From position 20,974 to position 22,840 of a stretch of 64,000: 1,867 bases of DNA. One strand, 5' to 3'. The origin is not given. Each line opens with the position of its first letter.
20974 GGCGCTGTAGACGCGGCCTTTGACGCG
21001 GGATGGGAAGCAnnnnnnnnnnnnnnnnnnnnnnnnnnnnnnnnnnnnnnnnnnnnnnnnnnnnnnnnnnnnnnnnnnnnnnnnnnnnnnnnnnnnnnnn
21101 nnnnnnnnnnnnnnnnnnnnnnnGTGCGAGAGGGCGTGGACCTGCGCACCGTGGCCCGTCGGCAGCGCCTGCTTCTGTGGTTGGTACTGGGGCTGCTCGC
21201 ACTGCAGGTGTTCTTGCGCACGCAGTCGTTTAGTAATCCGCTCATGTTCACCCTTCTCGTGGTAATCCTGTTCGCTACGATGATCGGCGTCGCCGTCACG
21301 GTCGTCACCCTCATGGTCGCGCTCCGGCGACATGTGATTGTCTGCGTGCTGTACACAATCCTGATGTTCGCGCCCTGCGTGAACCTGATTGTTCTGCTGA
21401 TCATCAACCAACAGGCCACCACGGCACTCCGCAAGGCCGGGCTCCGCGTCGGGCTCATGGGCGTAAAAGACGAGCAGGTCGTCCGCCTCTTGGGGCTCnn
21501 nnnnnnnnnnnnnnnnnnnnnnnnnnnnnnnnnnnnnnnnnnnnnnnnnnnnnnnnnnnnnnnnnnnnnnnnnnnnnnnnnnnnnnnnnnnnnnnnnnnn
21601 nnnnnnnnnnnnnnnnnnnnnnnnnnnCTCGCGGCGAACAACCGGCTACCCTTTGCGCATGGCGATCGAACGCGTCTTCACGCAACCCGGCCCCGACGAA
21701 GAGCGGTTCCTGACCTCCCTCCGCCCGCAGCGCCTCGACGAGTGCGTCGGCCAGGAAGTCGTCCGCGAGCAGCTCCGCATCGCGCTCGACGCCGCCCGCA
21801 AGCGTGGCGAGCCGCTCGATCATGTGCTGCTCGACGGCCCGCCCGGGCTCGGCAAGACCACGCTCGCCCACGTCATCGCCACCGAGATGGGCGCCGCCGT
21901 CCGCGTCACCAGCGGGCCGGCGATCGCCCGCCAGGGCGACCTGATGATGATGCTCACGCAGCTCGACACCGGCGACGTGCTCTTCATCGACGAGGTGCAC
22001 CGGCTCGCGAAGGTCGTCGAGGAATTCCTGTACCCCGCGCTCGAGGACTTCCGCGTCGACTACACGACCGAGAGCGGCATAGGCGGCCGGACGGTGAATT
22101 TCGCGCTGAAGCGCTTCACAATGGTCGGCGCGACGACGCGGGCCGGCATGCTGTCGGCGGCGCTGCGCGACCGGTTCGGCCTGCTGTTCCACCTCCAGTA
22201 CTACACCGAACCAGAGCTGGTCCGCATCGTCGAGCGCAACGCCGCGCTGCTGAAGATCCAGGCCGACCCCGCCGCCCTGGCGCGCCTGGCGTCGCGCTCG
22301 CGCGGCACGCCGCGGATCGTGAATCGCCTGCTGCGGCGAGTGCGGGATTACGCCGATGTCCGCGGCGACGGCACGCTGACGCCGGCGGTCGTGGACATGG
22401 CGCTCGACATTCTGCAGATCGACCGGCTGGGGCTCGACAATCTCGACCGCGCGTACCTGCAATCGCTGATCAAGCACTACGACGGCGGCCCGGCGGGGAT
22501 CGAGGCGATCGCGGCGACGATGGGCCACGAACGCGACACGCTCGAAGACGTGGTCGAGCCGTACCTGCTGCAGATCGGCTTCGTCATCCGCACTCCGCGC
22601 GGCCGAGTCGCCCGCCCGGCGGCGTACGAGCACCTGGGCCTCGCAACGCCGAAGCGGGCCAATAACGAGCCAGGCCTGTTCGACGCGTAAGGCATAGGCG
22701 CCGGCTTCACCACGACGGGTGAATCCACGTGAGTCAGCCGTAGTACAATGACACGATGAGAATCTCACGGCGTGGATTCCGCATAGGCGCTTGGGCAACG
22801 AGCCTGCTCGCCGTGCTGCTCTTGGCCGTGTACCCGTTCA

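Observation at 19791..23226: ruvC-ruvA-X-ruvB-X' arrangement: two paralogous zinc-ribbon membrane proteins are embedded in the Holliday-junction resolvasome operon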

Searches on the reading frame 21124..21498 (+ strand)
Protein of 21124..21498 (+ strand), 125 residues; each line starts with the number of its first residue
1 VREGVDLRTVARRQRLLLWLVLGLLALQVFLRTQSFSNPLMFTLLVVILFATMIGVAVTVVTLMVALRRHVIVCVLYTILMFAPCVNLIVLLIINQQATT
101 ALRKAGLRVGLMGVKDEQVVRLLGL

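Call 42: find_related_loci(query=A3, collection=metagenome_contigs, flank=6000)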
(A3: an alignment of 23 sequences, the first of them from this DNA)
Query A3 (125 aa) in metagenome_contigs; peptide patterns used: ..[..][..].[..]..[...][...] (x = any residue, [..] = any of these).
600 stretches matched a pattern (row limit reached: there are more); 19 encode a relative of the query (tblastn E <= 1e-3); 19 distinct loci.
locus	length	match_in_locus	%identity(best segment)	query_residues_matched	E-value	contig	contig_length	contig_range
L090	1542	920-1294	97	1-125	2e-78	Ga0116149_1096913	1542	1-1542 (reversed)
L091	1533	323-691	50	2-123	2e-33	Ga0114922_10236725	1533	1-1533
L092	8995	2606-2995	51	3-123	5e-33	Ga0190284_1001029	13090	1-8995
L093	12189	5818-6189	48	1-124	1e-29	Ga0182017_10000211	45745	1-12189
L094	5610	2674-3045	46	1-124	2e-28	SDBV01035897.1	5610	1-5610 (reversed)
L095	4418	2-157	92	74-125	1e-27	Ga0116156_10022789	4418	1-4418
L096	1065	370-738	51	2-123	4e-28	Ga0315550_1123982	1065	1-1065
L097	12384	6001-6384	47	3-124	2e-27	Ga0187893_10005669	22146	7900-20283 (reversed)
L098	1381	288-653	46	3-120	2e-26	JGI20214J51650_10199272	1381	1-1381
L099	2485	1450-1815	46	3-120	2e-25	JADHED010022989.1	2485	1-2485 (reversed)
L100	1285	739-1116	51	1-124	1e-23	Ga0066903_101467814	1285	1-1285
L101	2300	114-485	41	2-123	8e-22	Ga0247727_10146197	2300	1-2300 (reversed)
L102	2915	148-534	44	3-123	1e-21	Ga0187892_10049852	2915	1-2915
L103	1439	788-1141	50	5-121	2e-21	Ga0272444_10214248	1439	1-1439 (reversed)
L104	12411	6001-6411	38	2-123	6e-21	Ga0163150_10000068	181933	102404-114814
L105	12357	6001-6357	42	6-123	3e-20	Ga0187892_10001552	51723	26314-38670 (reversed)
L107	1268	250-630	42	2-123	2e-15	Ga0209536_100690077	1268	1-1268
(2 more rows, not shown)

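Call 51: search_protein_families(library=pfam, proteins=[L092:846-2444:+, L092:3769-5229:-, L104:4659-5882:+], max_evalue=0.0001)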
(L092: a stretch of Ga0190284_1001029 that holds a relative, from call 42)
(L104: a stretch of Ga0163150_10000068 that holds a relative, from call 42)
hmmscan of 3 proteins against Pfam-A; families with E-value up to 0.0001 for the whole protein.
L092:846-2444:+ (532 aa): 2 families
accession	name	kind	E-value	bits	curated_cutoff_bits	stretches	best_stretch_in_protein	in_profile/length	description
PF16370.11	MetallophosC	-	5.8e-41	140.8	29.7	1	358-521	3-166/168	C terminal of Calcineurin-like phosphoesterase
PF16371.11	MetallophosN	-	9.2e-12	45.5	35.6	1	59-120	5-67/77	N terminal of Calcineurin-like phosphoesterase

L092:3769-5229:- (486 aa): 2 families
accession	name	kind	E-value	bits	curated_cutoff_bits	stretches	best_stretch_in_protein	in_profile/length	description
PF07669.17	Eco57I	-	9.6e-18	65.3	25.3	1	95-204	62-171/171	Eco57I restriction-modification methylase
PF02384.22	N6_Mtase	-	8.2e-16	58.6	20.4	1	12-224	22-239/311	N-6 DNA Methylase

L104:4659-5882:+ (407 aa): 1 family
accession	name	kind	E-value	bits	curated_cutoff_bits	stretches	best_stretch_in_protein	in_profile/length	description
PF01960.23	ArgJ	-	2.6e-129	431.7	32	1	33-407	3-377/377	ArgJ family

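Call 52: search_protein_families(library=pfam, proteins=[L104:2732-4666:+, L104:6582-7598:-, L105:3764-4357:+, L105:6491-7300:+, L105:117-3695:+, L093:8283-8606:+, L094:4285-5211:+, L095:1386-1928:+], max_evalue=0.0001)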
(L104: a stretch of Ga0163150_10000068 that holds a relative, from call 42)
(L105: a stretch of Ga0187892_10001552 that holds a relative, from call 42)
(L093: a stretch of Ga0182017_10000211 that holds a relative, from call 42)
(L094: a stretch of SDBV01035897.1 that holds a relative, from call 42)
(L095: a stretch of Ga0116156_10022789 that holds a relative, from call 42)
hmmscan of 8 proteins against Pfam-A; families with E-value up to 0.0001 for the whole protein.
L104:2732-4666:+ (644 aa): 5 families
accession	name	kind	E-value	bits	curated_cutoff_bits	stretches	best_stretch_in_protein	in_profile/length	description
PF00206.25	Lyase_1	-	8.8e-85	285.3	27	1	7-302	1-312/312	Lyase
PF14698.11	ASL_C2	-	1.5e-22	80.2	27.3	1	365-432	1-68/69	Argininosuccinate lyase C-terminal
PF00583.31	Acetyltransf_1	-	6.7e-13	49.4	20.7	1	520-595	34-116/116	Acetyltransferase (GNAT) family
PF13508.13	Acetyltransf_7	-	1.9e-10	41.4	27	1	521-597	5-84/84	Acetyltransferase (GNAT) domain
PF13673.13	Acetyltransf_10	-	1.7e-05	25.2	23.6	1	512-600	24-112/128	Acetyltransferase (GNAT) domain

L104:6582-7598:- (338 aa): 2 families
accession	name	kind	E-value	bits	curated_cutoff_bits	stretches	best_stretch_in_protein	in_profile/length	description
PF01409.25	tRNA-synt_2d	-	2.7e-94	315.7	19.8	1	90-338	2-246/246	tRNA synthetases class II core domain (F)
PF02912.23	Phe_tRNA-synt_N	-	9.1e-16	58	22.3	1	22-79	2-59/69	Aminoacyl tRNA synthetase class II, N-terminal domain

L105:3764-4357:+ (197 aa): 1 family
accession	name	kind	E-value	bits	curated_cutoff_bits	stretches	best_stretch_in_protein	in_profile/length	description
PF05685.18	Uma2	-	2.5e-23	82.9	27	1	19-192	2-171/172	Putative restriction endonuclease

L105:6491-7300:+ (269 aa): 1 family
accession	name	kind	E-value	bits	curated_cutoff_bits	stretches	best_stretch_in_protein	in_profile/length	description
PF00834.25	Ribul_P_3_epim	-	1.5e-71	240.4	21.1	1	55-248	2-198/198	Ribulose-phosphate 3 epimerase family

L105:117-3695:+ (1192 aa): 17 families
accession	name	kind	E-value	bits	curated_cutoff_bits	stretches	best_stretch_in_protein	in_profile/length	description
PF13424.12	TPR_12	-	1e-124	407.3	30.1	11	654-730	1-77/77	Tetratricopeptide repeat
PF13374.12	TPR_10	-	8.8e-111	359.6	27.5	10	655-696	1-42/42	Tetratricopeptide repeat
PF24885.1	TPR_NPHP3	-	3e-63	213.9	100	7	746-858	105-217/239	Nephrocystin-3 TPR domain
PF00069.31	Pkinase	-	5.4e-45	154.3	31.7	1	167-428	2-254/263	Protein kinase domain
PF00515.34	TPR_1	-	7.4e-33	111.5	27.8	0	656-685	1-30/34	Tetratricopeptide repeat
PF07719.23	TPR_2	-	4.2e-31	104.9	27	0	656-684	1-29/34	Tetratricopeptide repeat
PF17874.7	TPR_MalT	-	2.3e-30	106.4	45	3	827-939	83-192/336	MalT-like TPR region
PF13181.12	TPR_8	-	4.8e-28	95.3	25.7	0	742-770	3-31/34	Tetratricopeptide repeat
PF07714.23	PK_Tyr_Ser-Thr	-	1.1e-27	97.5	23.1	1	170-425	5-248/258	Protein tyrosine and serine/threonine kinase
PF13432.12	TPR_16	-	1.7e-18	67.1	32.7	1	618-684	1-59/65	Tetratricopeptide repeat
PF13176.12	TPR_7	-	1.2e-17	62.9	27.9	0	658-687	1-30/36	Tetratricopeptide repeat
PF07721.20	TPR_4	-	1e-12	47.8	27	0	955-975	6-26/26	Tetratricopeptide repeat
PF13431.12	TPR_17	-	2.8e-08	33.8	24.4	0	656-677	13-34/34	Tetratricopeptide repeat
PF14559.12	TPR_19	-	1.3e-07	32.3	25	0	711-764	4-49/68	Tetratricopeptide repeat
PF13428.12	TPR_14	-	1.9e-07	31.5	23.5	0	1077-1103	4-30/44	Tetratricopeptide repeat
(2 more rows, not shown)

L093:8283-8606:+ (107 aa): 0 families

L094:4285-5211:+ (308 aa): 0 families

L095:1386-1928:+ (180 aa): 0 families

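Call 68: search_protein_families(library=pfam, proteins=[L092:116-721:-, L104:7616-8302:-, L105:7449-8123:+], max_evalue=0.0001)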
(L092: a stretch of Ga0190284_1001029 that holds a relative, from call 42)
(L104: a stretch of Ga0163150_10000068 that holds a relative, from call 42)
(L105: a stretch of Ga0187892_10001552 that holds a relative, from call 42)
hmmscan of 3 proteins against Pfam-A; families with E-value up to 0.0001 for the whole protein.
L092:116-721:- (201 aa): 1 family
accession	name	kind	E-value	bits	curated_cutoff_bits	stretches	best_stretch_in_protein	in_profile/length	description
PF00484.24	Pro_CA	-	1.3e-46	159.1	25.7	1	34-187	1-156/156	Carbonic anhydrase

L104:7616-8302:- (228 aa): 1 family
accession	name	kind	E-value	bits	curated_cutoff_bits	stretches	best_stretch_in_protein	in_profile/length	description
PF01196.24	Ribosomal_L17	-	2.1e-27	96.3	27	1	30-168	1-97/97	Ribosomal protein L17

L105:7449-8123:+ (224 aa): 1 family
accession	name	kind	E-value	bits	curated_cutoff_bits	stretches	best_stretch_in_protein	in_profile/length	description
PF01791.15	DeoC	-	1.2e-14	55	23.8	1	10-218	6-227/229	DeoC/LacD family aldolase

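Call 76: search_protein_families(library=padloc, proteins=[L095:1947-2261:+, L095:1386-1928:+], max_evalue=0.01)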
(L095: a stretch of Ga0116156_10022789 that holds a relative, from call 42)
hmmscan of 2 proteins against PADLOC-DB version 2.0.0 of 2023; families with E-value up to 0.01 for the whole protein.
L095:1947-2261:+ (104 aa): 0 families

L095:1386-1928:+ (180 aa): 0 families

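Call 87: search_protein_families(library=pfam, proteins=[L091:853-1533:+, L099:592-1266:-, L099:2192-2485:-, L100:1-486:-, L101:784-1812:+, L101:1829-2299:-, L102:746-1660:+, L102:1788-2915:-, L103:2-619:-, L107:768-1157:+], max_evalue=0.0001)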
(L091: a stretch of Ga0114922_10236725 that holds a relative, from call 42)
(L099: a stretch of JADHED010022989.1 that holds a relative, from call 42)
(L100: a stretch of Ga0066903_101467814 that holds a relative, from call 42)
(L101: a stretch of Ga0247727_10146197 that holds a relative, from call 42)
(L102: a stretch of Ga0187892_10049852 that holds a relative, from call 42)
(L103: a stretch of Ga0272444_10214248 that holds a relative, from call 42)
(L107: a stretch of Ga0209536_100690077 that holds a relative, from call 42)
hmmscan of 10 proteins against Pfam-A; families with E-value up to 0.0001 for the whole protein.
L091:853-1533:+ (227 aa): 2 families
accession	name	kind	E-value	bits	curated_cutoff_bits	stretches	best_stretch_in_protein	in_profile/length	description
PF17767.7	NAPRTase_N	-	2.6e-37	128.3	32.6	1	14-144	1-125/125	Nicotinate phosphoribosyltransferase (NAPRTase) N-terminal domain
PF02749.22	QRPTase_N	-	1.1e-06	29.2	27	1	102-144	38-79/82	Quinolinate phosphoribosyl transferase, N-terminal domain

L099:592-1266:- (225 aa): 1 family
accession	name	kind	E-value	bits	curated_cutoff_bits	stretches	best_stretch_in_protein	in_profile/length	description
PF01797.21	Y1_Tnp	-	9.6e-13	48.8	23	1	13-126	6-121/121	Transposase IS200 like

L099:2192-2485:- (98 aa): 0 families

L100:1-486:- (162 aa): 0 families

L101:784-1812:+ (343 aa): 2 families
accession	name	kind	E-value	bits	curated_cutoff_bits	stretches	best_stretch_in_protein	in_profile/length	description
PF00050.26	Kazal_1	-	3e-20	72.4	21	2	300-330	1-32/49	Kazal-type serine protease inhibitor domain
PF07648.20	Kazal_2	-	9.8e-12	45.2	22.8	1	305-341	4-48/48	Kazal-type serine protease inhibitor domain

L101:1829-2299:- (157 aa): 0 families

L102:746-1660:+ (305 aa): 1 family
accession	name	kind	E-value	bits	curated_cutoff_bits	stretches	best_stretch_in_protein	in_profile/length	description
PF01544.23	CorA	-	4.2e-32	112.1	27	1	28-300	11-290/292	CorA-like Mg2+ transporter protein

L102:1788-2915:- (376 aa): 8 families
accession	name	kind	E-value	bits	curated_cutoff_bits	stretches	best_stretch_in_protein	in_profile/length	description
PF01370.27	Epimerase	-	2.3e-42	145.5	20.9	1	31-260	1-240/240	NAD dependent epimerase/dehydratase family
PF01073.25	3Beta_HSD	-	1.7e-25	90.1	22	1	32-249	1-231/280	3-beta hydroxysteroid dehydrogenase/isomerase family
PF13460.12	NAD_binding_10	-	1.5e-21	77.6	27.2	1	35-203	1-149/184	NAD(P)H-binding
PF16363.11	GDP_Man_Dehyd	-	1.8e-21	77.4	27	1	32-350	1-330/332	GDP-mannose 4,6 dehydratase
PF07993.18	NAD_binding_4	-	7.7e-21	74.8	20.1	1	85-203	81-210/258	Male sterility protein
PF05368.20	NmrA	-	2.6e-14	53.9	27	1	32-137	6-104/298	NmrA-like family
PF04321.23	RmlD_sub_bind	-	4.7e-13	49.3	27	1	32-282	4-235/287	RmlD substrate binding domain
PF02719.21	Polysacc_synt_2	-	3.8e-05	23.4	20.2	0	32-140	2-128/293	Polysaccharide biosynthesis protein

L103:2-619:- (206 aa): 1 family
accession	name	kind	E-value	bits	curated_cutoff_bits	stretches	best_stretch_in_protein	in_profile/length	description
PF07676.18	PD40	-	2.3e-15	56.5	20.9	1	139-175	1-38/38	WD40-like Beta Propeller Repeat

L107:768-1157:+ (130 aa): 1 family
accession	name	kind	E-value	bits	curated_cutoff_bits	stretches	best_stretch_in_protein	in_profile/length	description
PF05099.18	TerB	-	7.7e-11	42.8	24.4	1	5-47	73-115/118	Tellurite resistance protein TerB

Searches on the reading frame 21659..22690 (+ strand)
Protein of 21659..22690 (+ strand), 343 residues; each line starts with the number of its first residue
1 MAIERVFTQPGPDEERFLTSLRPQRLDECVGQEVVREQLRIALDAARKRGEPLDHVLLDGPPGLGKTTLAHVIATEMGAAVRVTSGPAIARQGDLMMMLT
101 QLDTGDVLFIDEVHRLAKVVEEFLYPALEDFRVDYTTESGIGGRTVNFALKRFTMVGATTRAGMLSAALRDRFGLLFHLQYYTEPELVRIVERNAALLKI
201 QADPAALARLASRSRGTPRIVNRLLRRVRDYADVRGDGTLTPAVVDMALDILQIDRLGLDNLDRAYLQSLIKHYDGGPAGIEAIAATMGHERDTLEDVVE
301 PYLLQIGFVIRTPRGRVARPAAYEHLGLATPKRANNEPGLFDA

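Call 6: search_protein_families(library=pfam, proteins=[window:21659-22690:+], max_evalue=1)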
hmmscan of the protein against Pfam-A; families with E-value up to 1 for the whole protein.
window:21659-22690:+ (343 aa): 30 families (the best 25 are shown)
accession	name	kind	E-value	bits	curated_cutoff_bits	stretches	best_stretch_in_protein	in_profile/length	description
PF05496.18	RuvB_N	-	1.9e-68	229.7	27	1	21-179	1-159/159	Holliday junction DNA helicase RuvB P-loop domain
PF17864.7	AAA_lid_4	-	2.2e-26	91.9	27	1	182-255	1-74/74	RuvB AAA lid domain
PF05491.19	RuvB_C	-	1.6e-23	82.9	24.7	1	257-326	2-71/72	RuvB C-terminal winged helix domain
PF00004.35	AAA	-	1.6e-18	67.8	21.2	1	56-179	1-129/131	ATPase family associated with various cellular activities (AAA)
PF07728.20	AAA_5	-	5.9e-09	36.5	22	1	55-173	1-139/139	AAA domain (dynein-related subfamily)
PF13191.12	AAA_16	-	3e-06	28.3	32.6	1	29-86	2-58/167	AAA ATPase domain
PF06068.19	TIP49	-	4.3e-05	23.3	23.8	1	27-83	24-80/347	TIP49 P-loop domain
PF05673.19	DUF815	-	5.7e-05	22.8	23.8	1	21-111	22-114/249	Protein of unknown function (DUF815)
PF01078.27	Mg_chelatase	-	0.00011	22.1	20.3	1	26-75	2-44/207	Magnesium chelatase, subunit ChlI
PF07724.20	AAA_2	-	0.00081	19.9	27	1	106-159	77-125/166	AAA domain (Cdc48 subfamily)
PF20720.3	nSTAND3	-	0.0019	18.3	27.2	1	47-77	11-41/155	Novel STAND NTPase 3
PF01695.23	IstB_IS21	-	0.0027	17.7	24.1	1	55-112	94-161/238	IstB-like ATP binding protein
PF02367.23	TsaE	-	0.003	17.9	26.6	1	51-85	19-53/128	Threonylcarbamoyl adenosine biosynthesis protein TsaE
PF25199.1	nSTAND_NTPase5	-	0.0033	17.7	34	1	43-124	33-116/145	Novel STAND NTPase 5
PF07726.17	AAA_3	-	0.0067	16.7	27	1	55-81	1-27/131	ATPase family associated with various cellular activities (AAA)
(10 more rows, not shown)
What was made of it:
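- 21659..22690 (+): ruvB, branch-migration AAA+ motor (343 aa). Pfam RuvB_N 1.9e-68, AAA_lid_4 and RuvB_C (call 6).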
